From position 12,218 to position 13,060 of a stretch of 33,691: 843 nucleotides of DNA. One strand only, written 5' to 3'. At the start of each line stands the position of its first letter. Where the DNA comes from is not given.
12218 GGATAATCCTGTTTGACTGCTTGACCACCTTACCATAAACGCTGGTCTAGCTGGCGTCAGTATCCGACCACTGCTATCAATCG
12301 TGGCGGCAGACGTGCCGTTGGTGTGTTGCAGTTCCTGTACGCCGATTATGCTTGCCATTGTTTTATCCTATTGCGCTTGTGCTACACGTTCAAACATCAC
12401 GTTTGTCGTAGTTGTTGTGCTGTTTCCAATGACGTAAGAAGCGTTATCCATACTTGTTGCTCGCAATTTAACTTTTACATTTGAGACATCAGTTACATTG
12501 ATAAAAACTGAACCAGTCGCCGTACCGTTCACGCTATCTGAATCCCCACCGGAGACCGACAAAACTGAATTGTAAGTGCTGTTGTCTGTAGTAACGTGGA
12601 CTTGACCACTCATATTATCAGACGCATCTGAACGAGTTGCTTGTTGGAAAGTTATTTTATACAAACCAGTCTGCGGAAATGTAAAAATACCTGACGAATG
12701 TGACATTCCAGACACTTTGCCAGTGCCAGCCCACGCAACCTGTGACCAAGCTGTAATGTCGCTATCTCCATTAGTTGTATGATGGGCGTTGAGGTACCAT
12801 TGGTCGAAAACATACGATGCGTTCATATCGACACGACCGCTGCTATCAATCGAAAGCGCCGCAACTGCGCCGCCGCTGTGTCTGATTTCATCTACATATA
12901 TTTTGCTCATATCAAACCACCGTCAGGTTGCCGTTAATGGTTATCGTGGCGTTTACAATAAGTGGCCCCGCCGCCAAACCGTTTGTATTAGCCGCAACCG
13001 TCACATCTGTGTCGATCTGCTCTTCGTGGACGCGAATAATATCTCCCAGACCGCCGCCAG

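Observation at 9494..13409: Receptor-binding locus with three C1q/TNF-like paralogs, two paralogous fibre anchors and a chaperone-like gene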

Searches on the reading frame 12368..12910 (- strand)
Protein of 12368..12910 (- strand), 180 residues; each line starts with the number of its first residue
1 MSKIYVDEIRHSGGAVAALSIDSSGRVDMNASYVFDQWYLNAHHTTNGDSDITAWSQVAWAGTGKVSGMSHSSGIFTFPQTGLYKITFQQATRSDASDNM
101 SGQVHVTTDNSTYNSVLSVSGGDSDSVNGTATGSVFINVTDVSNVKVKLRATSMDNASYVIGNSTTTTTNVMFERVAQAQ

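Call 4: search_protein_families(library=pfam, proteins=[window:12368-12910:-], max_evalue=1)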
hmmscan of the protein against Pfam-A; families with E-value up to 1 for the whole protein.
window:12368-12910:- (180 aa): 1 family
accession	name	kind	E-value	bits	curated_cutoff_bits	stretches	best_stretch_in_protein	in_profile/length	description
PF06525.17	SoxE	-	0.19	11.7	21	1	105-171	7-76/149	Sulfocyanin (SoxE) domain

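Call 5: search_protein_families(library=phrogs, proteins=[window:12368-12910:-], max_evalue=0.1)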
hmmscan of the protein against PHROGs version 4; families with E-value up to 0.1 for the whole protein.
window:12368-12910:- (180 aa): 1 family
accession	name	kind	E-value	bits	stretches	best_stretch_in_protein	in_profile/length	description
phrog_15750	-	unknown function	0.0022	19.1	1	64-154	60-149/168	-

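Call 15: search_solved_structures(query=window:12368-12910:-, max_evalue=1)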
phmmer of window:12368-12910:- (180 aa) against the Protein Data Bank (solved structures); distinct sequences matched with E-value up to 1: 0.

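Call 18: find_homologous_proteins(query=A1, max_evalue=0.001)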
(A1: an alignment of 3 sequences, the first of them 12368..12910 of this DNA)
Query A1 (3 sequences) (180 aa, profile of the alignment): 961 proteins with E <= 0.001 among 4936 candidates; the best 120 are listed.
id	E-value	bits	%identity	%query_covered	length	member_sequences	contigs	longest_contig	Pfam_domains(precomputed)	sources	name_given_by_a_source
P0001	2.6e-79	283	86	99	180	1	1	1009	-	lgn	-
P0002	3.7e-78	279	90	99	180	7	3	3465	-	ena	-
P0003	9.3e-76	272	91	100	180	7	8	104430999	-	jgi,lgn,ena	jgi:hypothetical protein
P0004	2.4e-75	270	38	99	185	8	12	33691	-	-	-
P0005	5.6e-72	259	38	99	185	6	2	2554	-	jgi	jgi:hypothetical protein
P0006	9.3e-72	259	92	95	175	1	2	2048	-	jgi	-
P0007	7.9e-71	256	86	100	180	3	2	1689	-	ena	-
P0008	2.5e-68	247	39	99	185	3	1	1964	-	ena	-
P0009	2.8e-68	247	90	92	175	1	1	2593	-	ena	-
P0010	1.4e-67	245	75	99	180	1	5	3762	-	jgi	-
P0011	2.3e-67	244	38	99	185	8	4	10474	-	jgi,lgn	jgi:hypothetical protein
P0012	7.3e-66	239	40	99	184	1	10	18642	-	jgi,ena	jgi:hypothetical protein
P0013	4.9e-65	237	77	100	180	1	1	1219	-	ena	-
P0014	1.6e-63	232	76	99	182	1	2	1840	-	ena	-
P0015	1.7e-63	232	40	99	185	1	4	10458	-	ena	-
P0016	2.6e-63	231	44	100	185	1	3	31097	-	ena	-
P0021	5.8e-61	223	66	99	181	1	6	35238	-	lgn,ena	-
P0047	1.5e-53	199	38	99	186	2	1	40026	-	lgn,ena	-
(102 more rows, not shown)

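Call 31: search_solved_structures(query=A2, max_evalue=1, show_alignments=1)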
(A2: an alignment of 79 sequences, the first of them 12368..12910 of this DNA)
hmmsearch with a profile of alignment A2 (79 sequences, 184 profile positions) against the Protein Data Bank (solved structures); distinct sequences matched with E-value up to 1: 7.
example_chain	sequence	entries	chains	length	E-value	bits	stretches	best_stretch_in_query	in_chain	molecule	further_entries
1yq5_A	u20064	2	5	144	0.07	16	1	49-102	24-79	Minor capsid protein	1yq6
1yq8_A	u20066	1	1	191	0.15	14.8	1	26-102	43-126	Minor capsid protein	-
6q5u_O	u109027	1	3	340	0.35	13.7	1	48-102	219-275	Spike protein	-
1nak_H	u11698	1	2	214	0.38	13.5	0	26-80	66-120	Fab 83.1 - heavy chain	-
9xdc_B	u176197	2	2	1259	0.55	13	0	8-50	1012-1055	Translocation and assembly module subunit TamB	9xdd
1x60_A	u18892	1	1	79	0.6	12.9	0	81-102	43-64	Sporulation-specific N-acetylmuramoyl-L-alanine amidase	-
9hih_H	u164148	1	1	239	0.69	12.7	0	70-109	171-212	S4B6 VH_C1H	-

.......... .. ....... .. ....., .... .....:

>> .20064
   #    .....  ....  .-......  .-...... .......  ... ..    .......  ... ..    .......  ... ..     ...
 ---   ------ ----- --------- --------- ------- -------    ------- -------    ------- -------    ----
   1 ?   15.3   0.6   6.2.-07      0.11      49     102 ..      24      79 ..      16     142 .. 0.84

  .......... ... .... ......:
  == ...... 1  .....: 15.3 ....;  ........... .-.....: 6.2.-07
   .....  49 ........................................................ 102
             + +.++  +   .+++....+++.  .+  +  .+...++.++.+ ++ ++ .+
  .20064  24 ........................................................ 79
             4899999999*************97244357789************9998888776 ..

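Call 32: find_encoding_contigs(protein=P0021, flank=8000, max_places=2)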
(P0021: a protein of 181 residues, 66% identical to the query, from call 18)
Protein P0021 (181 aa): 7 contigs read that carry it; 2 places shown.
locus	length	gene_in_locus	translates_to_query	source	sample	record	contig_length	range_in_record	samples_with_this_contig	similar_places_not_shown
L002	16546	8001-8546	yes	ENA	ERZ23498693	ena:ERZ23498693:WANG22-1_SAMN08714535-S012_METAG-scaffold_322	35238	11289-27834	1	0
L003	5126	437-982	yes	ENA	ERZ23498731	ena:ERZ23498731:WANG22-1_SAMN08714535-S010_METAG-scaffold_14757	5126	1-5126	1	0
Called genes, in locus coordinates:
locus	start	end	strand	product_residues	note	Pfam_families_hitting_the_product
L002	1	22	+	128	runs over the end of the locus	PF23140:Gp80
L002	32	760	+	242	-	-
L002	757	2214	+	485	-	-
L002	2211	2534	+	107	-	-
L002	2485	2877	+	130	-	-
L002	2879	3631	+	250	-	-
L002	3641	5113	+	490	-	-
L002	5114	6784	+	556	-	-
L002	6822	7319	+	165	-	-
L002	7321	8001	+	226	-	PF13884:Peptidase_S74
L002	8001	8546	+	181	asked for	-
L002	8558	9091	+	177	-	-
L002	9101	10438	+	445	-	-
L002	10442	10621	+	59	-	-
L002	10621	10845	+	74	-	-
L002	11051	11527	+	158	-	-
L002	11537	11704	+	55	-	-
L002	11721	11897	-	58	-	-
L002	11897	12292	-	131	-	PF11351:GTA_holin_3TM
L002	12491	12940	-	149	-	PF00959:Phage_lysozyme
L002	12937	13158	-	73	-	-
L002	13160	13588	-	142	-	PF11645:PDDEXK_5 (weak)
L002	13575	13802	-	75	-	PF11753:DUF3310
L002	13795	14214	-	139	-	PF08299:Bac_DnaA_C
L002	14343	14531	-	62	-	-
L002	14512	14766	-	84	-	-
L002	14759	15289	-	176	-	PF06378:SSAP_Sak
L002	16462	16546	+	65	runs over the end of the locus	PF01381:HTH_3, PF13443:HTH_26 (weak), PF13518:HTH_28 (faint), PF15943:YdaS_toxin (weak)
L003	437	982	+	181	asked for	-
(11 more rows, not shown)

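Call 33: find_encoding_contigs(protein=P0016, flank=8000, max_places=2)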
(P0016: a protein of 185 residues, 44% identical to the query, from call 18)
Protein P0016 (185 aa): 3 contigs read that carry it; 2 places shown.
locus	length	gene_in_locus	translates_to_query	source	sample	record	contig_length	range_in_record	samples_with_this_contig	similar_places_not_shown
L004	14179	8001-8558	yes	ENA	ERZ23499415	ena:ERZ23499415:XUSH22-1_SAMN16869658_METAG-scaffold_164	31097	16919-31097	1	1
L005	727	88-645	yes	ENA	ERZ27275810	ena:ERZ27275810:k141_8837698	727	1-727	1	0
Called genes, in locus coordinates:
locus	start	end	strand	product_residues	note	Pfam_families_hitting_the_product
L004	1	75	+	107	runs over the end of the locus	-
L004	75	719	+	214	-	PF24175:SU10_adaptor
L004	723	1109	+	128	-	PF23140:Gp80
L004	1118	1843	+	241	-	-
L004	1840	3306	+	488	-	-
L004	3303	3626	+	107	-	-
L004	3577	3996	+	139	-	-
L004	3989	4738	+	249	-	-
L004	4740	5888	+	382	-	-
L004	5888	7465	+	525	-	-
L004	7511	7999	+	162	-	-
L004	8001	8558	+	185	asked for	-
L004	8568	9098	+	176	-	PF00386:C1q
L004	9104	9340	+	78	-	PF16778:Phage_tail_APC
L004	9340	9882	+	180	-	-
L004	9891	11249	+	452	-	PF02018:CBM_4_9 (weak)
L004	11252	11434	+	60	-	-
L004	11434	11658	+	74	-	-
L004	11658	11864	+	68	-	-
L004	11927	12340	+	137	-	-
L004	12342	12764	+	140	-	PF11645:PDDEXK_5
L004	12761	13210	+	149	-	PF00959:Phage_lysozyme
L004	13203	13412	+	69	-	-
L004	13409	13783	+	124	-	PF11351:GTA_holin_3TM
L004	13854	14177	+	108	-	?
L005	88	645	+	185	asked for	-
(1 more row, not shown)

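Call 34: find_encoding_contigs(protein=P0047, flank=8000, max_places=2)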
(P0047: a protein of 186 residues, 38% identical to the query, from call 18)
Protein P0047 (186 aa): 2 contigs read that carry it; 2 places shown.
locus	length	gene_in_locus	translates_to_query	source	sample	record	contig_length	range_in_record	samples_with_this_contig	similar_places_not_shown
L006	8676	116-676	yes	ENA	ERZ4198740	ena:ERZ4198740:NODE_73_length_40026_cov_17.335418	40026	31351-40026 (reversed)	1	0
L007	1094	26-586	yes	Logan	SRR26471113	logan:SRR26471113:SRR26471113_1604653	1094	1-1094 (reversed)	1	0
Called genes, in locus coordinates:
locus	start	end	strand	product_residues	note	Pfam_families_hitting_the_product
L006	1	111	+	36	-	?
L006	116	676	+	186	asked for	-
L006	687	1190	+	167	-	-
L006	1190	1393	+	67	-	-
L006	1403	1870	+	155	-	-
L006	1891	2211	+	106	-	-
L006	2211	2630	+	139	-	PF00959:Phage_lysozyme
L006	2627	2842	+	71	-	PF11123:DNA_Packaging_2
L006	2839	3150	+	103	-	-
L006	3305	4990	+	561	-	PF22530:Terminase-T7_RNaseH-like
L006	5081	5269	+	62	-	-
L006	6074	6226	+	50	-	-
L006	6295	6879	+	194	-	PF23802:DUF7178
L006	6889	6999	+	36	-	-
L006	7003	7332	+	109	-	-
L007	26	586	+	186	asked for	-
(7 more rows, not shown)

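Call 35: predict_structure(alignment_id=A2)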
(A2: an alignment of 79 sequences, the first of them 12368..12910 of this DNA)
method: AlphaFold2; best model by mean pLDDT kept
length: 180 residues; sequences in the alignment: 79
mean_pLDDT: 91.8   pTM: 0.85
mean pLDDT of the five models: 91.8, 91.7, 90.7, 90.7, 90.1
residues with pLDDT >= 90: 123; 70-90: 52; 50-70: 5; < 50: 0
segments of 3 or more residues with pLDDT < 50: none
pLDDT, mean of each block of 10 residues (from residue 1): 77 75 83 93 93 96 92 97 98 87 97 97 88 98 98 90 96 96
secondary structure, 60 per line:
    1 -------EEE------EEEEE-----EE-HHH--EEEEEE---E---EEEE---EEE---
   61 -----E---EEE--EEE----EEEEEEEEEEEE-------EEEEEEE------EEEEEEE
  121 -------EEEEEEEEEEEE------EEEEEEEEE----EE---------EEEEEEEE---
elements in order: E8-10 E17-21 E35-40 E48-51 E55-57 E70-72 E75-77 E82-93 E101-107 E114-120 E128-139 E146-154 E170-177

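Call 37: fold_search(model_id=the predicted structure, library=pdb)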
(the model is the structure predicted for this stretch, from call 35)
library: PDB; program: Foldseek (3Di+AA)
matches with E <= 10: 1537; with E <= 0.001: 176
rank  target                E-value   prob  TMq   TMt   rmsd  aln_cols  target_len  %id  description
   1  6i50                  9.0e-07  1.00  0.64  0.73   3.7       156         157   14  Structure of Eiger TNF from S. frugiperda (released 2019-08-14)
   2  4oul_E                1.4e-06  1.00  0.56  0.74   3.8       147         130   14  Crystal structure of human Caprin-2 C1q domain (released 2014-10-29)
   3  4oum                  1.6e-06  1.00  0.61  0.81   2.6       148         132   11  Crystal structure of human Caprin-2 C1q domain (released 2014-10-29)
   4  5ybz_A                1.7e-06  1.00  0.60  0.78   4.0       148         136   15  High resolution structure of complement C1q-like protein 3 C1q domain (released 2018-10-03)
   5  1u5z                  1.7e-06  1.00  0.58  0.79   4.2       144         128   11  The Crystal structure of murine APRIL, pH 8.5 (released 2004-10-12)
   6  4qq2_C                2.0e-06  1.00  0.60  0.80   3.9       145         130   17  Crystal structure of C1QL1 (released 2015-04-15)
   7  4qqh                  2.0e-06  1.00  0.56  0.74   4.4       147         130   17  Crystal structure of C1QL3 in space group H32 (released 2015-04-15)
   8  1u5x                  2.1e-06  1.00  0.59  0.79   3.9       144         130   11  Crystal structure of murine APRIL at pH 5.0 (released 2004-10-12)
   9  3qbq_A                2.4e-06  1.00  0.60  0.68   3.8       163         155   13  Crystal structure of extracellular domains of mouse RANK-RANKL complex (released 2011-03-02)
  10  9lkk_D                2.7e-06  1.00  0.58  0.76   4.2       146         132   19  Crystal structure of C1ql1-gC1q hexamer (released 2025-12-17)
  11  4oul_C                2.7e-06  1.00  0.57  0.75   3.5       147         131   14  Crystal structure of human Caprin-2 C1q domain (released 2014-10-29)
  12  3urf_A                3.2e-06  1.00  0.62  0.71   3.9       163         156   13  Human RANKL/OPG complex (released 2012-07-11)
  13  4qqo                  3.4e-06  1.00  0.59  0.80   4.0       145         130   15  Crystal structure of C1QL3 mutant D205A (released 2015-04-22)
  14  4oul_B                3.4e-06  1.00  0.57  0.74   4.0       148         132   14  Crystal structure of human Caprin-2 C1q domain (released 2014-10-29)
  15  1jtz_X                3.4e-06  1.00  0.57  0.65   4.3       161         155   14  CRYSTAL STRUCTURE OF TRANCE/RANKL CYTOKINE. (released 2001-09-12)
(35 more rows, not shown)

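Call 42: fold_search(model_id=the predicted structure, library=viral)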
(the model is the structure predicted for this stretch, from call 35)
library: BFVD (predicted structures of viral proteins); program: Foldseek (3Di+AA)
matches with E <= 10: 1841; with E <= 0.001: 339
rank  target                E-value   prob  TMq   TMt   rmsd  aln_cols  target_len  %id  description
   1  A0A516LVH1            2.9e-15  1.00  0.82  0.80   3.0       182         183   25  (no name in the UniProt tables at hand)
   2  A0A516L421            1.4e-13  1.00  0.75  0.68   5.7       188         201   25  (no name in the UniProt tables at hand)
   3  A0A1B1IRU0            4.3e-13  1.00  0.72  0.46   7.7       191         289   26  (no name in the UniProt tables at hand)
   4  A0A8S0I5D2            2.0e-11  1.00  0.74  0.65   1.8       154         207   27  (no name in the UniProt tables at hand)
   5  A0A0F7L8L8            5.4e-10  1.00  0.67  0.22   3.9       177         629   17  C1q domain-containing protein [uncultured marine virus]
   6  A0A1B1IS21            4.8e-08  1.00  0.71  0.63   3.8       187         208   18  (no name in the UniProt tables at hand)
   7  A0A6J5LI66            8.1e-08  1.00  0.67  0.59   4.3       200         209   14  C1q domain containing protein [uncultured Caudovirales phage]
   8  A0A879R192            1.2e-07  1.00  0.69  0.46   3.4       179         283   18  C1q domain-containing protein [Synechococcus phage S-SRM01]
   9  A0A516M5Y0            1.3e-07  1.00  0.54  0.30   5.5       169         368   14  (no name in the UniProt tables at hand)
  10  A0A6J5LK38            1.8e-07  1.00  0.55  0.43   7.2       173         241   16  C1q domain containing protein [uncultured Caudovirales phage]
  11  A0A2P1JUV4            1.8e-07  1.00  0.62  0.17   7.1       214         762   16  L-shaped tail fiber protein [Xanthomonas phage RiverRider]
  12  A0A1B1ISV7            2.1e-07  1.00  0.64  0.42   4.2       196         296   17  (no name in the UniProt tables at hand)
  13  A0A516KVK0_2          2.3e-07  1.00  0.67  0.16   5.9       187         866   14  (no name in the UniProt tables at hand)
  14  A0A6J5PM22            2.9e-07  1.00  0.69  0.64   4.3       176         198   17  C1q domain-containing protein [uncultured Caudovirales phage]
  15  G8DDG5                3.4e-07  1.00  0.59  0.18   3.0       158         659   14  (no name in the UniProt tables at hand)
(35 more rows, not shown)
